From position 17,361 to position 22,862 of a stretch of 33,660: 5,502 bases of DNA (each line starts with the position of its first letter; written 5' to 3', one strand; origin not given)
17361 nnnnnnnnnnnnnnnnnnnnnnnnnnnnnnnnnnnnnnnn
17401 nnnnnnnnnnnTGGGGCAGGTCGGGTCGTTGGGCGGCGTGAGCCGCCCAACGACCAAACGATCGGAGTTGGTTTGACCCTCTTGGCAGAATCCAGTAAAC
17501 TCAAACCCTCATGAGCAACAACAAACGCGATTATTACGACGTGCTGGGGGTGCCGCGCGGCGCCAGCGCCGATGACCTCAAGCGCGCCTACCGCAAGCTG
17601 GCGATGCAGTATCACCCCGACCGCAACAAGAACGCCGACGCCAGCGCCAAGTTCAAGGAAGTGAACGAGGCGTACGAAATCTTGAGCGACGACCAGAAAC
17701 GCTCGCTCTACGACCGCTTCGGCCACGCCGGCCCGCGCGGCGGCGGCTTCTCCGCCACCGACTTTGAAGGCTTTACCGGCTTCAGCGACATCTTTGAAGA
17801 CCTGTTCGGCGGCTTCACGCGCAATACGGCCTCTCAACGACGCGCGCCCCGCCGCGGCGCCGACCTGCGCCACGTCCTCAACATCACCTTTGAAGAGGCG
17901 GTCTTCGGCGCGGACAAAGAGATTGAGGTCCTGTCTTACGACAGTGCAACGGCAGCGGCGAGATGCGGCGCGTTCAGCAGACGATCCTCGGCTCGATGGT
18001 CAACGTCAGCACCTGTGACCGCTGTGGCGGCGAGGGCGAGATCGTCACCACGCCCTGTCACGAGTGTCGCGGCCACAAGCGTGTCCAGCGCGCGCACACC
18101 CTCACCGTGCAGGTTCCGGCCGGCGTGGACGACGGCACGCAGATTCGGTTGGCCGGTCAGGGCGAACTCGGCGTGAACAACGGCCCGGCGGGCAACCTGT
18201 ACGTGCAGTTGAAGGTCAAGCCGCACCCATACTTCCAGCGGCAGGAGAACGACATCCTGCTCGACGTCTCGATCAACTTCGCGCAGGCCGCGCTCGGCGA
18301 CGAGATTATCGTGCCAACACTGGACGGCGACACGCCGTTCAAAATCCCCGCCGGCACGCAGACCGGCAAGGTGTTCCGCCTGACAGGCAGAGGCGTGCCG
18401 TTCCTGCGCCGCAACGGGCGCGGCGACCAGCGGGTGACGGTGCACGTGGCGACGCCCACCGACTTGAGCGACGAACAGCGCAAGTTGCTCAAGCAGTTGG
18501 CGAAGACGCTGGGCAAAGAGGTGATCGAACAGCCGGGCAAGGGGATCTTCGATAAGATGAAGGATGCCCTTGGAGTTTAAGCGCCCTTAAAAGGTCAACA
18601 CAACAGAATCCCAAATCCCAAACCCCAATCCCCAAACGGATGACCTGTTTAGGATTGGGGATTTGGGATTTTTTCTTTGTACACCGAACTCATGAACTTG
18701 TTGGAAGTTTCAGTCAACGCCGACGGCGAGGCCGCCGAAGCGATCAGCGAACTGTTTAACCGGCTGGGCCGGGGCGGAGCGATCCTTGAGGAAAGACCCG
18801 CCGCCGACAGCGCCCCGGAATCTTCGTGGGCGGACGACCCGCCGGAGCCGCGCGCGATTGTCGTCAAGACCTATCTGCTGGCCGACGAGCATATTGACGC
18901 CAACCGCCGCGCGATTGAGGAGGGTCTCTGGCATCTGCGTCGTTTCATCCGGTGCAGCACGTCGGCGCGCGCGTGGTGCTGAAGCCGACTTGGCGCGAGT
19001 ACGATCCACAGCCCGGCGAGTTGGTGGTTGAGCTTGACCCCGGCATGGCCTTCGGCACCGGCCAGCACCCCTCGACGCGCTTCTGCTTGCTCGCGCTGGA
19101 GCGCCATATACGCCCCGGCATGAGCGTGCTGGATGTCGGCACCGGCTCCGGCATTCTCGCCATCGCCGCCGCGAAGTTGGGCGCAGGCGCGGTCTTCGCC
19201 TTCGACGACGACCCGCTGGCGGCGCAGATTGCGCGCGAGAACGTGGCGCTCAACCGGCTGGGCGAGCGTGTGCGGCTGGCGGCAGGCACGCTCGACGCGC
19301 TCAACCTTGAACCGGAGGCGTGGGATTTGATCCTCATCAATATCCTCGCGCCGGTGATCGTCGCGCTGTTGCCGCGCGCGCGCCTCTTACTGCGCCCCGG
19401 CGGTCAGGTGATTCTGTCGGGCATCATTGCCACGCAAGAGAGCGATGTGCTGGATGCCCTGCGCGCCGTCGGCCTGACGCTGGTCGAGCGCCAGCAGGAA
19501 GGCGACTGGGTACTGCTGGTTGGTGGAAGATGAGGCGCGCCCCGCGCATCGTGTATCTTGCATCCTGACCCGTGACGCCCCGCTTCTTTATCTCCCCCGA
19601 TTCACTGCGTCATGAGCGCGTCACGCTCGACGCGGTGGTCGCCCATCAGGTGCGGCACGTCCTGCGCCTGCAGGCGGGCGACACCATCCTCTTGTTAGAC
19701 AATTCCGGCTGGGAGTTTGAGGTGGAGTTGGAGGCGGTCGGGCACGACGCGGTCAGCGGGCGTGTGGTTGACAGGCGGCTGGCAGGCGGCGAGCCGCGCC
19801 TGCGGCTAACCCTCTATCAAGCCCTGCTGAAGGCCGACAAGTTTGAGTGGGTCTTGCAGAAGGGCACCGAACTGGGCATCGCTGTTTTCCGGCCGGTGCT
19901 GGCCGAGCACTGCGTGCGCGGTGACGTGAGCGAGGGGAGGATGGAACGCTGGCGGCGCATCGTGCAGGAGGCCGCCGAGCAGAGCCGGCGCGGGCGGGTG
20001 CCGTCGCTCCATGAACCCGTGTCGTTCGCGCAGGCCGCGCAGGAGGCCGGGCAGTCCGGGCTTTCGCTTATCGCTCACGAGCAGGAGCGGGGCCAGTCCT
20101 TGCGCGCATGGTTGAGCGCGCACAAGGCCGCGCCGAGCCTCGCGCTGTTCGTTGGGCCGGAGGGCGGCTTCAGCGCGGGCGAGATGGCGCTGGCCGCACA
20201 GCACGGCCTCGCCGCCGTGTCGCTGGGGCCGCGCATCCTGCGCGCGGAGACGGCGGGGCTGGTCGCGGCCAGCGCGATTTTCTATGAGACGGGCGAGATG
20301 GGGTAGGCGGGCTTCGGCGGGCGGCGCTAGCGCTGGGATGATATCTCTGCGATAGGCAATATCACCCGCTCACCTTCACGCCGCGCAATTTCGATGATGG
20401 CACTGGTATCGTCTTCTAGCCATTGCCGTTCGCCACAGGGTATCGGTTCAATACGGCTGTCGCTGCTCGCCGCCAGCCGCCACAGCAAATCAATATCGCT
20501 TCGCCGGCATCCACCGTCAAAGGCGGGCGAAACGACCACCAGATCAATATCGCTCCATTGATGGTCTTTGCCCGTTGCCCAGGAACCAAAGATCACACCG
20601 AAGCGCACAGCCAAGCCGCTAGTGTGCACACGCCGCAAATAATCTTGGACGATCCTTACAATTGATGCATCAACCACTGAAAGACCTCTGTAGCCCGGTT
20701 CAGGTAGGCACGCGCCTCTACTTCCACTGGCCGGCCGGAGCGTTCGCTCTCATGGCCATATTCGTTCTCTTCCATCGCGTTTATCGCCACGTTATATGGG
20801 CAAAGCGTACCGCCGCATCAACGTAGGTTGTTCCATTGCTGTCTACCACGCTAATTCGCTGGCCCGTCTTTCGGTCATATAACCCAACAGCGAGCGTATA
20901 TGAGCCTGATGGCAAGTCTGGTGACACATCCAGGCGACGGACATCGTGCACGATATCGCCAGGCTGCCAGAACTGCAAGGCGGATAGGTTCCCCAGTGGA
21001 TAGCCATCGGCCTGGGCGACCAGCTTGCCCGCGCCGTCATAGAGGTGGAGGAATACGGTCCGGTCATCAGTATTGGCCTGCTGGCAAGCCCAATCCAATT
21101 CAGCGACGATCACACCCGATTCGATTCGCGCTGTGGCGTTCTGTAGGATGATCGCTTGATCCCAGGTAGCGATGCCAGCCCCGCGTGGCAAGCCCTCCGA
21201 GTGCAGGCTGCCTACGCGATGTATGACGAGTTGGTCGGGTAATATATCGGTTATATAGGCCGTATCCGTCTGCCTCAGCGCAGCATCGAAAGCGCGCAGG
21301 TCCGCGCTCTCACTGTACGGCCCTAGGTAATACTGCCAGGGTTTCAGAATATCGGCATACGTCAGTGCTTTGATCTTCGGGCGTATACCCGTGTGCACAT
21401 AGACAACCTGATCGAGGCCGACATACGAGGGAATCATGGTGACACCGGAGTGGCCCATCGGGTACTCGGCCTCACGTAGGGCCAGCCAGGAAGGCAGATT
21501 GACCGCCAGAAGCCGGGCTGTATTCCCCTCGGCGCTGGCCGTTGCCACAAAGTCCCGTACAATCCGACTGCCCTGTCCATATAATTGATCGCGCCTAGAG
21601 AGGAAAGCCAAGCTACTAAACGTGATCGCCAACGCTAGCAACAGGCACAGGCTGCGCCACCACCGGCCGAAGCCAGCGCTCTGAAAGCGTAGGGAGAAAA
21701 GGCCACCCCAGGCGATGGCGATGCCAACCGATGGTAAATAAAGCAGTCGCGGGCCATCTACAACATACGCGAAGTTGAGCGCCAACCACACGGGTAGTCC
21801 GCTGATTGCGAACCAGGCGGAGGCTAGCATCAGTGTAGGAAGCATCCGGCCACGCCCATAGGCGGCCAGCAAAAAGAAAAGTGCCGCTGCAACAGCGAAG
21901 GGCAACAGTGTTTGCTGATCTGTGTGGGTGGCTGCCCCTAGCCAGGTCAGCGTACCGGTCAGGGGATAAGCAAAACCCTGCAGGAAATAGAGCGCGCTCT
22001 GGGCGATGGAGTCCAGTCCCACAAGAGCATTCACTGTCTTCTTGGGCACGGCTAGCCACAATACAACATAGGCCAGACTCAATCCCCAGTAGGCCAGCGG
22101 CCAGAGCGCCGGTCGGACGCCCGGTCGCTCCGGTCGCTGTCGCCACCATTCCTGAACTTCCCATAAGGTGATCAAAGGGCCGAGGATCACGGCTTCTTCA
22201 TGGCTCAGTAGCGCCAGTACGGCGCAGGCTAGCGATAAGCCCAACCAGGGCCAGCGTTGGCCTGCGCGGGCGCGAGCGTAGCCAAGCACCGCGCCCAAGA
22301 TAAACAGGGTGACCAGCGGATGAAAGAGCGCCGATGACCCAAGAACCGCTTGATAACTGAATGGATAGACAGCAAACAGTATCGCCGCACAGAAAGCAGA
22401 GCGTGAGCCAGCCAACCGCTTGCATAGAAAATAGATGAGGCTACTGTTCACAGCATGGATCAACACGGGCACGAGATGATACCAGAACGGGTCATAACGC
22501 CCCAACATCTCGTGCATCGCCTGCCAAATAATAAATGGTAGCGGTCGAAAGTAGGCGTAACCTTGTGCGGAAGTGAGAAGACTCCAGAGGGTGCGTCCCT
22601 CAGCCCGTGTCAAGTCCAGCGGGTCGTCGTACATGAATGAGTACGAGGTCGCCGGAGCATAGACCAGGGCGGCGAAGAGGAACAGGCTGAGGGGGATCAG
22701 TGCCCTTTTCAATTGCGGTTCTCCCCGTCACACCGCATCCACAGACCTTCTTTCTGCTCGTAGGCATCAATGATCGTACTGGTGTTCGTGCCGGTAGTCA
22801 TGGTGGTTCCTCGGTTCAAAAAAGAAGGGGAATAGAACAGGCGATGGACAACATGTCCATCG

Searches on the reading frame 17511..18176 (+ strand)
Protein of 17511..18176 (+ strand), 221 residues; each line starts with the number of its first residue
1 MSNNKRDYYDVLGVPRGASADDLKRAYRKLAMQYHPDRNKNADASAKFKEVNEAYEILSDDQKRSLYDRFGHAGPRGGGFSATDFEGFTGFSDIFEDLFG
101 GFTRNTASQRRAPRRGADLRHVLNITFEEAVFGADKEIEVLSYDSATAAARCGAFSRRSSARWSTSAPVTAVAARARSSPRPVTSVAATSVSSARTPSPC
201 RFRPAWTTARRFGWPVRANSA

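Call 31: search_protein_families(library=pfam, proteins=[window:17511-18176:+], max_evalue=0.00001)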
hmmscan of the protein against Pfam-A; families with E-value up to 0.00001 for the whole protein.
window:17511-18176:+ (221 aa): 1 family
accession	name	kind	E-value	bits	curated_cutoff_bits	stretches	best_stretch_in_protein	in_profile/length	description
PF00226.36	DnaJ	-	4.4e-28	97.6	27.8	1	7-68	1-63/63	DnaJ domain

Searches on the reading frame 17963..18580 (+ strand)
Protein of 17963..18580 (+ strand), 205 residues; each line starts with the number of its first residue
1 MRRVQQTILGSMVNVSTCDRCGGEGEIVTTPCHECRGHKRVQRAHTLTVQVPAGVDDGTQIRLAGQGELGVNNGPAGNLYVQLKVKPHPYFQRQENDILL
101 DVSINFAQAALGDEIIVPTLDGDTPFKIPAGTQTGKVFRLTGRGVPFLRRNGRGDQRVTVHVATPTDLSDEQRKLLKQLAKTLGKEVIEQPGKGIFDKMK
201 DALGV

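Call 31: search_protein_families(library=pfam, proteins=[window:17963-18580:+], max_evalue=0.00001)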
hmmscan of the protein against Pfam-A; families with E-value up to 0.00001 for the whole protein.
window:17963-18580:+ (205 aa): 2 families
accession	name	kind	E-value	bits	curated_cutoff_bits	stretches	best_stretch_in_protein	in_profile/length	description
PF01556.23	DnaJ_C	-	1.6e-44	152.1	26.6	1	41-165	28-152/152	DnaJ C terminal domain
PF00684.25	DnaJ_CXXCXGXG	-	5.6e-08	33.4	32.7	1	2-39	28-65/65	DnaJ central domain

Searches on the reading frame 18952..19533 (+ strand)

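Call 31: search_protein_families(library=pfam, proteins=[window:18952-19533:+], max_evalue=0.00001)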
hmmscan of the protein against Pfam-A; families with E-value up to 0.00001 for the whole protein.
window:18952-19533:+ (193 aa): 7 families
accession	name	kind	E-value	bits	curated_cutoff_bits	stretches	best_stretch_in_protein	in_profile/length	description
PF06325.19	PrmA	-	3.6e-62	211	22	1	3-191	109-293/296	Ribosomal protein L11 methyltransferase (PrmA)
PF13649.12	Methyltransf_25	-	1.3e-10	42.2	27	1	59-151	1-97/97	Methyltransferase domain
PF13847.12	Methyltransf_31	-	5.7e-09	36.3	27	1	54-159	2-113/145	Methyltransferase domain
PF05175.20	MTS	-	5.6e-08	33.1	23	1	41-130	19-105/170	Methyltransferase small domain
PF08241.18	Methyltransf_11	-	4.5e-07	30.9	21.2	1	60-154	1-94/95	Methyltransferase domain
PF08242.18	Methyltransf_12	-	2.4e-06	28.6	30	1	60-152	1-97/98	Methyltransferase domain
PF02475.24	TRM5-TYW2_MTfase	-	4.8e-06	27.1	28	1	51-129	32-110/164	TRM5/TYW2 methyltransferase domain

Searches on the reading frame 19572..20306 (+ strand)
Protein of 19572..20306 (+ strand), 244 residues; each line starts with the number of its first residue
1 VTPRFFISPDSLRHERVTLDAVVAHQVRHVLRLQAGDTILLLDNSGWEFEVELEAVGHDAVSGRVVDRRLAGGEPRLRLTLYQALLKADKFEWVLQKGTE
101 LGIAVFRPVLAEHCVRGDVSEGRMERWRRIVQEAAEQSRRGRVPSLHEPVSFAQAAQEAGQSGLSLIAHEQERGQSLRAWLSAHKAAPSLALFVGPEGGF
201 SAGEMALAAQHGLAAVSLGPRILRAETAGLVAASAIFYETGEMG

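Call 31: search_protein_families(library=pfam, proteins=[window:19572-20306:+], max_evalue=0.00001)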
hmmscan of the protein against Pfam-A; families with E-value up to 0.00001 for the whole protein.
window:19572-20306:+ (244 aa): 1 family
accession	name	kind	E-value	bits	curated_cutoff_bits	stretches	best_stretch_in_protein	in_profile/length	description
PF04452.19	Methyltrans_RNA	-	8.7e-47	159.2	23.9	1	76-236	4-164/165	RNA methyltransferase domain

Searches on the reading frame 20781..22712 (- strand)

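Call 31: search_protein_families(library=pfam, proteins=[window:20781-22712:-], max_evalue=0.00001)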
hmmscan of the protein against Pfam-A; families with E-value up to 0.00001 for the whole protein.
window:20781-22712:- (643 aa): 1 family
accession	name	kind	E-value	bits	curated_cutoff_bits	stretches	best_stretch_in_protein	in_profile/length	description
PF13231.12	PMT_2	-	1e-07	32.7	26.1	1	59-186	6-130/160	Dolichyl-phosphate-mannose-protein mannosyltransferase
